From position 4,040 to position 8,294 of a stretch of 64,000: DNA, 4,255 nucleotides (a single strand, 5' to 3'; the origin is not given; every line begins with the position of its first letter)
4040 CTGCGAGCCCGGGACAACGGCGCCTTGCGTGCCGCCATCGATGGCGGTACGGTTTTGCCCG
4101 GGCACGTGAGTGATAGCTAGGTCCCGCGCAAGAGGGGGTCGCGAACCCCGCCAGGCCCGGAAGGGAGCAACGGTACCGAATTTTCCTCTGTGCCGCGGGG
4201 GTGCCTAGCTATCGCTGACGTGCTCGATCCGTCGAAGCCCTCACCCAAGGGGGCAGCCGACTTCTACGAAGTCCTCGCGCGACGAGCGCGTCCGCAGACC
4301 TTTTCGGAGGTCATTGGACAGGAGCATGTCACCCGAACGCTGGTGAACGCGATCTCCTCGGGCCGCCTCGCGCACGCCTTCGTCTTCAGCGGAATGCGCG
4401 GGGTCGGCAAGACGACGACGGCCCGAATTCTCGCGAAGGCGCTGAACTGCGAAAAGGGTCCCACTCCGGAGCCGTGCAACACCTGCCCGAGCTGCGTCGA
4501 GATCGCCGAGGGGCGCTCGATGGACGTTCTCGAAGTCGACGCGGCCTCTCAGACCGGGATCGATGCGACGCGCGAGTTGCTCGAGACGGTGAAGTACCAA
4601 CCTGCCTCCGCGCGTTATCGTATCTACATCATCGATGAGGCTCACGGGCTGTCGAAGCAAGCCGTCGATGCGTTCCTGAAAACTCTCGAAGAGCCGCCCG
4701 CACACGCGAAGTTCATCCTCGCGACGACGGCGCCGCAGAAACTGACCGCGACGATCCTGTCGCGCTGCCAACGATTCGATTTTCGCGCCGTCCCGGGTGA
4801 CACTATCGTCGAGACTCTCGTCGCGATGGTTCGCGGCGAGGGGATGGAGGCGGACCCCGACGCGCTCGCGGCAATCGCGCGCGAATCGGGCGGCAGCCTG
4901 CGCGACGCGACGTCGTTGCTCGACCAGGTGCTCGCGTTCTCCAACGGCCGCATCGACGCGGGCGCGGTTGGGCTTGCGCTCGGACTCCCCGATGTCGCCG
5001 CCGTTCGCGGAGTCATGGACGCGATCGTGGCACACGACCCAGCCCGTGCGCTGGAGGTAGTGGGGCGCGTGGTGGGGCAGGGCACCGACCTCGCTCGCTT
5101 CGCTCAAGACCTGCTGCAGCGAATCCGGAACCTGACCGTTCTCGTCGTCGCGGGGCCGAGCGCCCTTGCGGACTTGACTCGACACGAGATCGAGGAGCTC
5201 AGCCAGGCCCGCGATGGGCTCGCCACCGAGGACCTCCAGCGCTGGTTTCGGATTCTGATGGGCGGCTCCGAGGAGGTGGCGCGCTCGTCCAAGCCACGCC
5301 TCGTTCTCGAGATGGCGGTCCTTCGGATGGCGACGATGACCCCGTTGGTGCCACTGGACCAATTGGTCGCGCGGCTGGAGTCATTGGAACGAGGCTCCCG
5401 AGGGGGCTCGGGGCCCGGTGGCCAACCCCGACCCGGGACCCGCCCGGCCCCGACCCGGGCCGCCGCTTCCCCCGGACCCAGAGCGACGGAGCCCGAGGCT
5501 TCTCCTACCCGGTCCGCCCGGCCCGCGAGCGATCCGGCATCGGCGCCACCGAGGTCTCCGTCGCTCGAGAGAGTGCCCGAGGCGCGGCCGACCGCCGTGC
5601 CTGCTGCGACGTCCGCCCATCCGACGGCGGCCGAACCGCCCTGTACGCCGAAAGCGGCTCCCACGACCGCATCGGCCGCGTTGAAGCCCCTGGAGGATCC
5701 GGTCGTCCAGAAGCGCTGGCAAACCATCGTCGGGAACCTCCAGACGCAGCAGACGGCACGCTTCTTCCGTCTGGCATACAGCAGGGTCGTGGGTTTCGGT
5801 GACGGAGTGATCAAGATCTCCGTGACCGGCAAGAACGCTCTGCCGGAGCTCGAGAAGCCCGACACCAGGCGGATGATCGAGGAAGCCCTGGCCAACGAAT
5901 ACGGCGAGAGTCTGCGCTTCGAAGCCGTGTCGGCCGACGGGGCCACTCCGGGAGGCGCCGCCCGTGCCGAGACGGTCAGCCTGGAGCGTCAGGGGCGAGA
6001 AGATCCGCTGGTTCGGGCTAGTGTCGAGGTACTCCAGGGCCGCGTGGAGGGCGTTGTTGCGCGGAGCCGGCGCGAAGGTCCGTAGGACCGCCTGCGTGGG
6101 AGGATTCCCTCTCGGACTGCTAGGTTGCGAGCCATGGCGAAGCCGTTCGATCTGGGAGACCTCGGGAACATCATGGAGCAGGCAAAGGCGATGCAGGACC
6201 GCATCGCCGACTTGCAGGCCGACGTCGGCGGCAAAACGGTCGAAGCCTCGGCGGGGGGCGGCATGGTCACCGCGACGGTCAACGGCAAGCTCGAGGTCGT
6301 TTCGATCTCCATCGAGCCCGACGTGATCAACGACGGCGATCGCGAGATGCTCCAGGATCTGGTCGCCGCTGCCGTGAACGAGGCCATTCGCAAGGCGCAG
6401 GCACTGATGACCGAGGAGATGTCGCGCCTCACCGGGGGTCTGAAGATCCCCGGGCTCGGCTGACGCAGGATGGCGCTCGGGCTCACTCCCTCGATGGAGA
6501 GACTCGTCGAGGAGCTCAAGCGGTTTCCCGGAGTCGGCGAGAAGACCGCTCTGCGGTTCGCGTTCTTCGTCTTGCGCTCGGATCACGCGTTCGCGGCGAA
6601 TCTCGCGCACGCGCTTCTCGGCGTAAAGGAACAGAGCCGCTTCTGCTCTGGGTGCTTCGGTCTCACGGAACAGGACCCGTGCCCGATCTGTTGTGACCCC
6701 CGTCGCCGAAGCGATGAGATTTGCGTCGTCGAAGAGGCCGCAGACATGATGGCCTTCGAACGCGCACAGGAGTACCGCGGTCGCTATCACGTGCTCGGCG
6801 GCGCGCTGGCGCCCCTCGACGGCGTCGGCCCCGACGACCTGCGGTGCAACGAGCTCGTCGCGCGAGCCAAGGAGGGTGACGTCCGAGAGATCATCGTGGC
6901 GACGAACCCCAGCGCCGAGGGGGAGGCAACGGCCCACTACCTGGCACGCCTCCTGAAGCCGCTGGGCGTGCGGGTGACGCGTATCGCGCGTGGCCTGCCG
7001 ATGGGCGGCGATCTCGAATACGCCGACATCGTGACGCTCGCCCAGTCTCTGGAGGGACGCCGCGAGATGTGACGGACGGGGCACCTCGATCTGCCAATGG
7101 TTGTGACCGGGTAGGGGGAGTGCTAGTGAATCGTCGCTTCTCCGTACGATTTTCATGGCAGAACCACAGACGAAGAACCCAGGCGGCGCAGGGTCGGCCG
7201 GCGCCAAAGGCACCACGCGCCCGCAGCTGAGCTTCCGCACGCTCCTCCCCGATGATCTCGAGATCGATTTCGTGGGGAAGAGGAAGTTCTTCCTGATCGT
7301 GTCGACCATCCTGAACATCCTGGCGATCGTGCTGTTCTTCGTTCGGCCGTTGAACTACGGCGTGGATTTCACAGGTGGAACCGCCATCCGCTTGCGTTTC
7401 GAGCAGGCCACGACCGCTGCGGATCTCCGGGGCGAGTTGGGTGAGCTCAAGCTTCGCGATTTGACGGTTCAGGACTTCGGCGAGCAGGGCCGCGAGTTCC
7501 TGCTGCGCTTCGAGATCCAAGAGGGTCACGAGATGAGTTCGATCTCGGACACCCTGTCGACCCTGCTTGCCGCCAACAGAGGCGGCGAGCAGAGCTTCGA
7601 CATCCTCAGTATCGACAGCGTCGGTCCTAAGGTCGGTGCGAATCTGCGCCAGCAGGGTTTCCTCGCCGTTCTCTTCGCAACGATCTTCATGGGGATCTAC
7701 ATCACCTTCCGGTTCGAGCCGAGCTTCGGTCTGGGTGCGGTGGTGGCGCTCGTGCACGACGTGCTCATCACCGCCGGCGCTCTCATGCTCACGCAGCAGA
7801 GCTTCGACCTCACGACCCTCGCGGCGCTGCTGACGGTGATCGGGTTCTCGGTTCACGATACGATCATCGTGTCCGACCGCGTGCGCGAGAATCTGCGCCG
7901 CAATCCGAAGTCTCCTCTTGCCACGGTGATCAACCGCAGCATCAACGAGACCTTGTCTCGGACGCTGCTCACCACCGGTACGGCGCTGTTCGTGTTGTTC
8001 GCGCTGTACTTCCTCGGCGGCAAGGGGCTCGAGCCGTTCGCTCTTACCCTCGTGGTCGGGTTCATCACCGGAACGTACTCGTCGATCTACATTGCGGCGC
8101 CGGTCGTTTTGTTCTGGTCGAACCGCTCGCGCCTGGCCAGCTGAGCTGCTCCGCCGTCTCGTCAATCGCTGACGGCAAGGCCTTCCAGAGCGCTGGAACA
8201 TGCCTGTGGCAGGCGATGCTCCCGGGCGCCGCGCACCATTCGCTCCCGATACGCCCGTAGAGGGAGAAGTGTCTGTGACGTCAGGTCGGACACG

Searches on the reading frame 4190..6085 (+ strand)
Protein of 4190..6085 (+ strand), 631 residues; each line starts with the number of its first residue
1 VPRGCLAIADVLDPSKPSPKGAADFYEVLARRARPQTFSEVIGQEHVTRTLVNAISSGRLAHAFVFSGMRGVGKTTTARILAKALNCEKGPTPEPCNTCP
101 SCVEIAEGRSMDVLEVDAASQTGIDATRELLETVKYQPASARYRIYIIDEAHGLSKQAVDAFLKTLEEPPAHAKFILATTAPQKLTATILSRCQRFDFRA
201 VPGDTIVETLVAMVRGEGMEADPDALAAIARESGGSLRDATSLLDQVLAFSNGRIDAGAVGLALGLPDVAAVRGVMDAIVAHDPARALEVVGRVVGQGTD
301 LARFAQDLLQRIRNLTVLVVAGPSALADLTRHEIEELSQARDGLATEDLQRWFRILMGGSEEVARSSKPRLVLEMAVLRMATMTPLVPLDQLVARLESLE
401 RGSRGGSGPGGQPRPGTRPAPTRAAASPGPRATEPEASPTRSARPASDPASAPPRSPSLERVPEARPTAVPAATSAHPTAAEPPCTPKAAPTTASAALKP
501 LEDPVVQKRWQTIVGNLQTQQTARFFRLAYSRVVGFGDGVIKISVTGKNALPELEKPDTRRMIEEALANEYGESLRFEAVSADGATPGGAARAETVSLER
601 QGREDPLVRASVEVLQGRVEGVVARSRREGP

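Call 86: search_protein_families(library=pfam, max_evalue=0.001, proteins=[window:4190-6085:+])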
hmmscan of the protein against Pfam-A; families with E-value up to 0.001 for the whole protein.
window:4190-6085:+ (631 aa): 8 families
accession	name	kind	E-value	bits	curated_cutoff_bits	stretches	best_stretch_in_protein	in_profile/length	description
PF13177.12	DNA_pol3_delta2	-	8e-43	146.6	27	1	43-200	1-159/161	DNA polymerase III, delta subunit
PF12169.13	DNA_pol3_gamma3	-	3.4e-23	82.4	24.4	1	260-395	6-142/143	DNA polymerase III subunits gamma and tau domain III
PF22608.2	DNAX_ATPase_lid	-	8.2e-12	45.2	27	1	206-253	2-49/49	DNA polymerase III clamp loader subunit, ATPase lid domain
PF00004.35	AAA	-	8.8e-11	42.8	21.2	1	65-197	2-124/131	ATPase family associated with various cellular activities (AAA)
PF13401.12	AAA_22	-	1.1e-06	29.4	27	1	64-179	8-122/130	AAA domain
PF05496.18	RuvB_N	-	1.6e-05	25.1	27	1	34-93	2-65/159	Holliday junction DNA helicase RuvB P-loop domain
PF13604.12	AAA_30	-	9.5e-05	22.6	27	1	56-168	15-114/191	AAA domain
PF13191.12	AAA_16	-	0.0001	23.3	32.6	0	42-134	3-102/167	AAA ATPase domain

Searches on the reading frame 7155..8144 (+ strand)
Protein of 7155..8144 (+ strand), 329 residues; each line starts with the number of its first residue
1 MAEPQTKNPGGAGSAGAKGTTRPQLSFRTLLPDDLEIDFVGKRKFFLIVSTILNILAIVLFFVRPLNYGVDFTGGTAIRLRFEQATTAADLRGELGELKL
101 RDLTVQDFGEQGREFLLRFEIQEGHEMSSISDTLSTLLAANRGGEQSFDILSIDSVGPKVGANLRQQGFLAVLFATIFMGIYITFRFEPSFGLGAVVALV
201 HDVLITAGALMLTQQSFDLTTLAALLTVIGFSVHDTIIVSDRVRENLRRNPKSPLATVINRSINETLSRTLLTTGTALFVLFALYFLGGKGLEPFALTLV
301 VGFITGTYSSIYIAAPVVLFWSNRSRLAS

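Call 86: search_protein_families(library=pfam, max_evalue=0.001, proteins=[window:7155-8144:+])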
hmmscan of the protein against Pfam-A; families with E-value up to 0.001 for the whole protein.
window:7155-8144:+ (329 aa): 2 families
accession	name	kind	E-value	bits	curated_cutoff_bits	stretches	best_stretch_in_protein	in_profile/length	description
PF02355.23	SecD_SecF_C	-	3.4e-67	226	20.5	1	143-323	8-188/189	Protein export membrane protein SecD/SecF, C-terminal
PF07549.19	Sec_GG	-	1.5e-09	37.5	20.3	1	59-85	1-27/28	SecD/SecF GG Motif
